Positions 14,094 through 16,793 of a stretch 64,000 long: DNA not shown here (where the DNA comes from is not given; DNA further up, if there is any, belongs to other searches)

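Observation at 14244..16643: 799-aa polytopic protein with CPVC motif and no recognisable domain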

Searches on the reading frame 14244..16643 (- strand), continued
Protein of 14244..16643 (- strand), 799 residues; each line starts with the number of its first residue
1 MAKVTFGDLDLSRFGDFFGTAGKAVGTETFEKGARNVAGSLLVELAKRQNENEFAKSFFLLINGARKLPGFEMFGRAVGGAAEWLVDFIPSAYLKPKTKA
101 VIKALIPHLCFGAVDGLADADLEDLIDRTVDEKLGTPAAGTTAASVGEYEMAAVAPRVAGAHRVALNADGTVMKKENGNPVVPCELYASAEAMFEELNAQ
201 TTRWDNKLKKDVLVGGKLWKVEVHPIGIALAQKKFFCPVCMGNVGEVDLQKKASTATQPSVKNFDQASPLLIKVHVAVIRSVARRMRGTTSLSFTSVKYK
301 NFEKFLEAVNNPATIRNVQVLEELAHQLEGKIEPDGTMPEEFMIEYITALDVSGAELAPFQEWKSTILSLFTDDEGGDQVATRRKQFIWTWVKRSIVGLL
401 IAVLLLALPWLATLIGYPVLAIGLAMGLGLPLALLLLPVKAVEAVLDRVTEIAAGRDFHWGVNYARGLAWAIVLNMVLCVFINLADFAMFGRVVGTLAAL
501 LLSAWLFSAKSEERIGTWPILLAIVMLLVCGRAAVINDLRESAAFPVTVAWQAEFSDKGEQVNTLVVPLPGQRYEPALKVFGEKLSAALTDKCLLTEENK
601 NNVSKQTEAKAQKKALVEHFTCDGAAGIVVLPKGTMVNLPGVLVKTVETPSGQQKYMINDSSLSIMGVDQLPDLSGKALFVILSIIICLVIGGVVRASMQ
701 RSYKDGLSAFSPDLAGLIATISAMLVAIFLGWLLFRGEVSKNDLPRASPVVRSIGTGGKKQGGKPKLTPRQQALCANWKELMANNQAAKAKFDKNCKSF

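Call 37: predict_structure(alignment_id=A1)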
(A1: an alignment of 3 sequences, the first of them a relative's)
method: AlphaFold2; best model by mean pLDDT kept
length: 799 residues; sequences in the alignment: 3
mean_pLDDT: 42.8   pTM: 0.25
mean pLDDT of the five models: 42.8, 41.9, 39.5, 39.3, 39.1
residues with pLDDT >= 90: 0; 70-90: 48; 50-70: 143; < 50: 608
segments of 3 or more residues with pLDDT < 50: 1-35, 68-77, 112-121, 135-262, 288-297, 353-686, 688-690, 692-766
pLDDT, mean of each block of 10 residues (from residue 1): 26 34 35 48 61 64 51 46 64 64 59 42 56 43 23 23 30 40 43 42 34 36 37 32 30 32 63 78 56 43 64 64 73 78 69 38 30 29 35 43 43 38 41 40 42 39 43 43 37 44 42 39 42 35 30 36 39 39 33 31 38 25 24 27 29 29 25 39 48 47 41 43 47 34 25 24 42 69 66 66
secondary structure, 60 per line:
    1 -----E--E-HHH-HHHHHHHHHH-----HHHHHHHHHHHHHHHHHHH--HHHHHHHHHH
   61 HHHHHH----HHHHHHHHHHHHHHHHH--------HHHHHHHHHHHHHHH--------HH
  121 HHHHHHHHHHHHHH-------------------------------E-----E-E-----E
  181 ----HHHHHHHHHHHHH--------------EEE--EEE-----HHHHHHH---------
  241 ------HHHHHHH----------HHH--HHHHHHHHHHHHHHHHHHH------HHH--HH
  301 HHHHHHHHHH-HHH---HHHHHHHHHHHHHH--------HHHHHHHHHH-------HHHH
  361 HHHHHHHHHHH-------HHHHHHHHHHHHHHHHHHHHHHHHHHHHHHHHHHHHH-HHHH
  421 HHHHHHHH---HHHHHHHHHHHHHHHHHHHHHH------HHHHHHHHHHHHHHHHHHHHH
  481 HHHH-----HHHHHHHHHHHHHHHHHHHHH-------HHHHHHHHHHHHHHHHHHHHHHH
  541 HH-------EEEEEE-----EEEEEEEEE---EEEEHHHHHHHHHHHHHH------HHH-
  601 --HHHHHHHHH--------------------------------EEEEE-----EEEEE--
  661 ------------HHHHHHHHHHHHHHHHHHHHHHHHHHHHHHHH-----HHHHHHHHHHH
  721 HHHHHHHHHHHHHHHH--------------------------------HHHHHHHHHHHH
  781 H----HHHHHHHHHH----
elements in order (helices of 4 or more, strands of 3 or more residues): H15-24 H30-48 H51-66 H71-87 H96-110 H119-134 H185-197 E212-214 E217-219 H225-231 H247-253 H269-287 H299-310 H318-331 H340-349 H357-371 H379-415 H417-428 H432-453 H460-484 H490-510 H518-542 E550-555 E561-569 E573-576 H577-590 H603-611 E644-648 E654-658 H673-704 H710-736 H769-781 H786-795

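Call 40: find_homologous_proteins(query=A4, max_evalue=10)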
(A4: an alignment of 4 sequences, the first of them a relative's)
Query A4 (4 sequences) (799 aa, profile of the alignment): 3 proteins with E <= 10 among 8000 candidates.
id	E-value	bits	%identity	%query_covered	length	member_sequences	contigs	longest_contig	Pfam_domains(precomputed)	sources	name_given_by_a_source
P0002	0.0e+0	1295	44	97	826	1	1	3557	-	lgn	-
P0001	0.0e+0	1273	100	100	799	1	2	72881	-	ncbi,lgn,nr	ncbi:hypothetical protein KJ611_03210 [Patescibacteria group bacterium]|nr:hypothetical protein [Pat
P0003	0.0e+0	1247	41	94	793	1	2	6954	-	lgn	-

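Call 41: search_solved_structures(query=A4, max_evalue=10)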
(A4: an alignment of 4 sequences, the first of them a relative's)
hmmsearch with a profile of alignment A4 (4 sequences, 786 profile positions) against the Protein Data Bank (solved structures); distinct sequences matched with E-value up to 10: 2.
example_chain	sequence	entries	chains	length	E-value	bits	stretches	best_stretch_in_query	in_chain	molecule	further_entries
6m0r_M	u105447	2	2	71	9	7.6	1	480-521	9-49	V-type proton ATPase subunit e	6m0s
5vox_c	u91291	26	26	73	9.7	7.5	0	480-521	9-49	V-type proton ATPase subunit e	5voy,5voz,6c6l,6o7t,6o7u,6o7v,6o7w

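Call 48: find_related_loci(query=A4, collection=genome_contigs, flank=10000)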
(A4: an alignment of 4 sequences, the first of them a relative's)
Query A4 (799 aa) in genome_contigs; peptide patterns used: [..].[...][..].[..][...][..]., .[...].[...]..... (x = any residue, [..] = any of these).
39 stretches matched a pattern, but none encodes a relative of the query by tblastn (E <= 1e-3).

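Call 50: find_related_loci(query=A4, collection=metagenome_contigs, flank=10000)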
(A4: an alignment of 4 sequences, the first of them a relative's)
Query A4 (799 aa) in metagenome_contigs; peptide patterns used: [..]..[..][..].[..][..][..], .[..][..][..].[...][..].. (x = any residue, [..] = any of these).
346 stretches matched a pattern, but none encodes a relative of the query by tblastn (E <= 1e-3).

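Call 70: search_dna_similar(query=window:14244-16643:-, collection=plasmids, mode=protein, max_evalue=1, max_rows=10)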
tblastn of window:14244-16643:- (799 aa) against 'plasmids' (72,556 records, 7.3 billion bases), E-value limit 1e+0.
No match.

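Call 71: search_dna_similar(query=window:14244-16643:-, collection=phages, mode=protein, max_evalue=1, max_rows=10)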
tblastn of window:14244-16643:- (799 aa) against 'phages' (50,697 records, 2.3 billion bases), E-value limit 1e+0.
No match.

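Call 88: find_related_loci(query=A4, collection=viral_contigs, flank=5000)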
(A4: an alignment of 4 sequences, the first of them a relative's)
Query A4 (799 aa) in viral_contigs; peptide patterns used: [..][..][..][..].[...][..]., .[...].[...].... (x = any residue, [..] = any of these).
130 stretches matched a pattern, but none encodes a relative of the query by tblastn (E <= 1e-3).
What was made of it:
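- No relative exists in 50,697 phage records, 72,556 plasmids or IMG/VR (calls 70, 71, 88).
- Tried and rejected: Back-translated scans of GTDB genomes, JGI metagenomes and IMG/VR found no relatives (calls 48, 50, 88). tblastn against plasmids and phages found none (calls 70, 71).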

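Call 89: search_protein_families(library=pfam, alignment_id=A4, max_evalue=10)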
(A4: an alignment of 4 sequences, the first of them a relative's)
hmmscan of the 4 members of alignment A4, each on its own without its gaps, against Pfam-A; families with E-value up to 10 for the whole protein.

A. member 1, P0001 (799 aa): 0 families

B. families by the number of members that match (of 4 scanned): 4 families
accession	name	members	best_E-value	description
PF20990.2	DUF2207_C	1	0.46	Predicted membrane protein (DUF2207) C-terminal domain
PF20619.3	DUF6804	1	2.9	Family of unknown function (DUF6804)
PF04246.17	RseC_MucC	1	5.4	Positive regulator of sigma(E), RseC/MucC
PF19529.4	DUF6057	1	6.3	Family of unknown function (DUF6057)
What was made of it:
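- On TrbL/VirB6 family (PF04610) and monoderm VirB6-like proteins (TcpH/PrgH): There is none at E <= 10 in any of the four family members (call 89).
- Tried and rejected: Pfam at E <= 10 on all four family members gave no recurrent family (call 89).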
